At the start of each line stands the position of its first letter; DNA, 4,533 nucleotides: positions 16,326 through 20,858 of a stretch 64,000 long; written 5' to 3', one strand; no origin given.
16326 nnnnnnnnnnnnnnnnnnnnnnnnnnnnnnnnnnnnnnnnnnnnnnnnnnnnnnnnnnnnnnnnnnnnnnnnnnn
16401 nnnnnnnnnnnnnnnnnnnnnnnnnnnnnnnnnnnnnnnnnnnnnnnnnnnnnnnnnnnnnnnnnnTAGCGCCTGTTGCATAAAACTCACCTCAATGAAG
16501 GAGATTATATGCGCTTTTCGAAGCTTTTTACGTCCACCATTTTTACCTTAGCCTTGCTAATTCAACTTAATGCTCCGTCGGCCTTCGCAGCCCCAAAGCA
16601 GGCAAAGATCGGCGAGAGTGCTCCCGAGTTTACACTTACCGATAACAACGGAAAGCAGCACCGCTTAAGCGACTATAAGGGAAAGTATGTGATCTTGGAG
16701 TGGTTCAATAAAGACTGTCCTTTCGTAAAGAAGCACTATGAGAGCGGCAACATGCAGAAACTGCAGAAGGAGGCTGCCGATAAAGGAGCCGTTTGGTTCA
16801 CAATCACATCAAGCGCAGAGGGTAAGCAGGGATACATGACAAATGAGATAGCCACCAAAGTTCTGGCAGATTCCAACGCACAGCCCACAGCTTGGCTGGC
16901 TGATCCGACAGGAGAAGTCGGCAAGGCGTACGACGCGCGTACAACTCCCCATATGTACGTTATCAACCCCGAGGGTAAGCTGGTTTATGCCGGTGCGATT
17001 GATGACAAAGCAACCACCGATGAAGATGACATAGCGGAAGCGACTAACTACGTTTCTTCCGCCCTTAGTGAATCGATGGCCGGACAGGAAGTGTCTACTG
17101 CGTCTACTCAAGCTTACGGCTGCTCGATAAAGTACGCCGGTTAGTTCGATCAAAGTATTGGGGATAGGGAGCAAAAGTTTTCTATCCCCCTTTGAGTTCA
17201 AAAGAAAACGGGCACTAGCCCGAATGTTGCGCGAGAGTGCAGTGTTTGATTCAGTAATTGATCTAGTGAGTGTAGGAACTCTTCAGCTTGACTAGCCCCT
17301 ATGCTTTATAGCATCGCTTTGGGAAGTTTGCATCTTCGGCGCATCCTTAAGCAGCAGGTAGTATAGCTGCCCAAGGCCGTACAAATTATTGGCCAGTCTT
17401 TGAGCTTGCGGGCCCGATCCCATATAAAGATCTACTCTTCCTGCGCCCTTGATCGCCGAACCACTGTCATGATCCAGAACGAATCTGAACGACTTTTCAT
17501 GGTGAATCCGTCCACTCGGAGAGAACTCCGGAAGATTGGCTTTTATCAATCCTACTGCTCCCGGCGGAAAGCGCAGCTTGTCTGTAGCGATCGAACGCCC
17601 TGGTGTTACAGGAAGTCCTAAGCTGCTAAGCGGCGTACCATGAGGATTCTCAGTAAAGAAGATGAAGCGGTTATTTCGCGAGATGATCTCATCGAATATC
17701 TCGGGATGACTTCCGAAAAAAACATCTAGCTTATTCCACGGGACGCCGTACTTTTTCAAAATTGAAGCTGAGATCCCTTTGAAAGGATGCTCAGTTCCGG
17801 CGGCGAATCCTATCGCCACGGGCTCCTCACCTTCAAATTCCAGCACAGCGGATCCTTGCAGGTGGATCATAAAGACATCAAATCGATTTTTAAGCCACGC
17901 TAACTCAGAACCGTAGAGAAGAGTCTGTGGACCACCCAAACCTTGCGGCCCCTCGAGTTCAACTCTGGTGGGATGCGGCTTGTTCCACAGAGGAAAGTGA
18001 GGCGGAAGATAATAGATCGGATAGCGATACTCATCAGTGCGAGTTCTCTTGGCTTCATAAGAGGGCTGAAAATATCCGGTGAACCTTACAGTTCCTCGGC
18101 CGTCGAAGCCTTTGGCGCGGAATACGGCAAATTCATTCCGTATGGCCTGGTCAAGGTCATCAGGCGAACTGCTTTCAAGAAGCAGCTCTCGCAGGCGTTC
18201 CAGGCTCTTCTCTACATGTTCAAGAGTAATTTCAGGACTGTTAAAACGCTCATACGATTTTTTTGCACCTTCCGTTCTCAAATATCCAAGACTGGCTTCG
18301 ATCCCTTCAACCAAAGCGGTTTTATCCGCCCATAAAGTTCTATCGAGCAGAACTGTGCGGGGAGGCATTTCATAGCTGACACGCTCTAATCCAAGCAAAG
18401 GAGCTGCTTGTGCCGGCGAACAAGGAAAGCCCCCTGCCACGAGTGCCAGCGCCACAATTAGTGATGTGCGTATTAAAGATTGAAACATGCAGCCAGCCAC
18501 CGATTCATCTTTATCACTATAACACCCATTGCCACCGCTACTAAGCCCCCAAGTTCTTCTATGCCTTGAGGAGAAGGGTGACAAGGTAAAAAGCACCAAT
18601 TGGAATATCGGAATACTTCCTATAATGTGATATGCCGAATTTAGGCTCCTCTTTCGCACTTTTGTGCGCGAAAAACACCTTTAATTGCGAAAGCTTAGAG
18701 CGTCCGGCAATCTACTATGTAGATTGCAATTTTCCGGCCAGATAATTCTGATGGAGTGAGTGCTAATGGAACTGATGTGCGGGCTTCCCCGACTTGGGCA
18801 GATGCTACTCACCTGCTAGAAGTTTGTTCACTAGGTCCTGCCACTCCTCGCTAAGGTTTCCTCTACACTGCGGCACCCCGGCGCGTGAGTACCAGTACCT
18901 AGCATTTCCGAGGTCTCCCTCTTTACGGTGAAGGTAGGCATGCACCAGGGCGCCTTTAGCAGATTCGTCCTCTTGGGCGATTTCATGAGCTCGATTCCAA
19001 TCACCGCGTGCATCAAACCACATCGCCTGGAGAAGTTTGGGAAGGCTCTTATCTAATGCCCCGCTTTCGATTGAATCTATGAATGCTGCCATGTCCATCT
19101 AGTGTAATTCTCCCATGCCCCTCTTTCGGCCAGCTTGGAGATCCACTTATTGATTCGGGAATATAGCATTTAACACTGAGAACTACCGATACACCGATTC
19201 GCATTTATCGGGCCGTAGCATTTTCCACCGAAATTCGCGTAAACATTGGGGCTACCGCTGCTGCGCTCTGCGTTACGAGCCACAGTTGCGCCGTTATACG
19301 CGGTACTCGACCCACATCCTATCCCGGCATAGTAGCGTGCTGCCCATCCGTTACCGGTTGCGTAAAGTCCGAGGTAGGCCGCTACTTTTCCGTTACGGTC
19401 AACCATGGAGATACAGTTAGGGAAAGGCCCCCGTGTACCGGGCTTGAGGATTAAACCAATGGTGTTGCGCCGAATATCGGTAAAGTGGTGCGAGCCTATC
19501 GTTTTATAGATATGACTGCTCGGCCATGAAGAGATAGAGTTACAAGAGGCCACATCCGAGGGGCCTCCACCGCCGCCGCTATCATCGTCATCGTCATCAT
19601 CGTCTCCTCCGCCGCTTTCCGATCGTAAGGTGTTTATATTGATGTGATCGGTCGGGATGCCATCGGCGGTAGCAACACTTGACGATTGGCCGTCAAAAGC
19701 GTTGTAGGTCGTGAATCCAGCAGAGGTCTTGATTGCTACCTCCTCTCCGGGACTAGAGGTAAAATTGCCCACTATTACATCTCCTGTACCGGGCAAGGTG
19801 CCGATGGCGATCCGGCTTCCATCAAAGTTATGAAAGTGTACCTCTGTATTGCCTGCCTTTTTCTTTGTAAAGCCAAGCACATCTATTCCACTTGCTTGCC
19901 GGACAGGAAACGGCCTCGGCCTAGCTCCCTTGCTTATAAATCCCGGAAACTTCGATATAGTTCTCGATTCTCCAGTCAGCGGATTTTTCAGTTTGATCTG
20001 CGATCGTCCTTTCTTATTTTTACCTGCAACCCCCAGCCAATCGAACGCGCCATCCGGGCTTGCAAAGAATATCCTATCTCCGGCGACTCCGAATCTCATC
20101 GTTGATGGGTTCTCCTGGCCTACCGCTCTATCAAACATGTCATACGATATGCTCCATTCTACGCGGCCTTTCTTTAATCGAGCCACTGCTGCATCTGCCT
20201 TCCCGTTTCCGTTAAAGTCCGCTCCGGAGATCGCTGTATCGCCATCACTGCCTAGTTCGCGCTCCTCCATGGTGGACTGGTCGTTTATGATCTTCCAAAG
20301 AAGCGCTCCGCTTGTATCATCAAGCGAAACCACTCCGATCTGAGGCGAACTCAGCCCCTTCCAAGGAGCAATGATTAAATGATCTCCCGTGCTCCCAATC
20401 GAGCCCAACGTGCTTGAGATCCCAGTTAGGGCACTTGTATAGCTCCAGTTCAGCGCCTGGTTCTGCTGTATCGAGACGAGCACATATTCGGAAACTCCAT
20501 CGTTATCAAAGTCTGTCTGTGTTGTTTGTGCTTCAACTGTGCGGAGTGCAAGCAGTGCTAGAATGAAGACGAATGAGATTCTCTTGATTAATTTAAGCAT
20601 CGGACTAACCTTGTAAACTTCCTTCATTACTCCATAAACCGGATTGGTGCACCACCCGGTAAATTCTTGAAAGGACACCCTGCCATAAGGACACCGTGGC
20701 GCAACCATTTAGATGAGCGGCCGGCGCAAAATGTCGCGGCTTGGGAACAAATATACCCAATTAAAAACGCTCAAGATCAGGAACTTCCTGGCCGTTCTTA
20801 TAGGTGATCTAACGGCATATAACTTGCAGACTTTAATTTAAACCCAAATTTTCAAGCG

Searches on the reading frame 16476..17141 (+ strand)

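Call 16: search_protein_families(library=pfam, proteins=[window:16476-17141:+], max_evalue=0.001)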
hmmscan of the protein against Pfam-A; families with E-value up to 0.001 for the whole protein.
window:16476-17141:+ (222 aa): 4 families
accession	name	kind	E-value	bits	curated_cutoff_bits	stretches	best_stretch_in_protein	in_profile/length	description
PF00578.27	AhpC-TSA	-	1e-18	67.9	26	1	45-171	1-123/124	AhpC/TSA family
PF08534.16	Redoxin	-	3.4e-16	59.8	26.6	1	45-187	2-145/148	Redoxin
PF00255.25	GSHPx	-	0.00044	20.2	27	1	51-130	3-79/108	Glutathione peroxidase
PF20029.6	DUF6436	-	0.00086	19.5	27.3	0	88-216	37-129/133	Domain of unknown function (DUF6436)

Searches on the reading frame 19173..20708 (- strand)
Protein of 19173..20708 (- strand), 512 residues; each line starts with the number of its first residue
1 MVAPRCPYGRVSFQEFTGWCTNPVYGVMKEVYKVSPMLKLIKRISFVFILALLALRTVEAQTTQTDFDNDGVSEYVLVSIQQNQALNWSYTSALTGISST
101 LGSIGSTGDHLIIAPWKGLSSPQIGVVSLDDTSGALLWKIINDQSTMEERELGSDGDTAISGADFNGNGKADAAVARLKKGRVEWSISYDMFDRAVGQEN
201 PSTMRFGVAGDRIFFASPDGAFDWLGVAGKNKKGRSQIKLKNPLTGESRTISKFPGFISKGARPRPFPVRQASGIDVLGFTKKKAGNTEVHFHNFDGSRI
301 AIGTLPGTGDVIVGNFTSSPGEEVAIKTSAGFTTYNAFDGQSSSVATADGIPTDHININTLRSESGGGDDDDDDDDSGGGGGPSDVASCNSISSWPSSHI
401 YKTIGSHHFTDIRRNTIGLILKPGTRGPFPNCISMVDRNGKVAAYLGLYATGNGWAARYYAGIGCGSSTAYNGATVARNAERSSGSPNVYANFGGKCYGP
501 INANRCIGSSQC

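Call 30: search_protein_families(library=pfam, proteins=[window:19173-20708:-], max_evalue=0.001)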
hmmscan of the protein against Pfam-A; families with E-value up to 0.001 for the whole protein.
window:19173-20708:- (512 aa): 1 family
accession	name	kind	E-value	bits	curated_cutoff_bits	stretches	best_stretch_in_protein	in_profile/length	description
PF13517.12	FG-GAP_3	-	0.00047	21.1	26.9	0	147-175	32-61/61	FG-GAP-like repeat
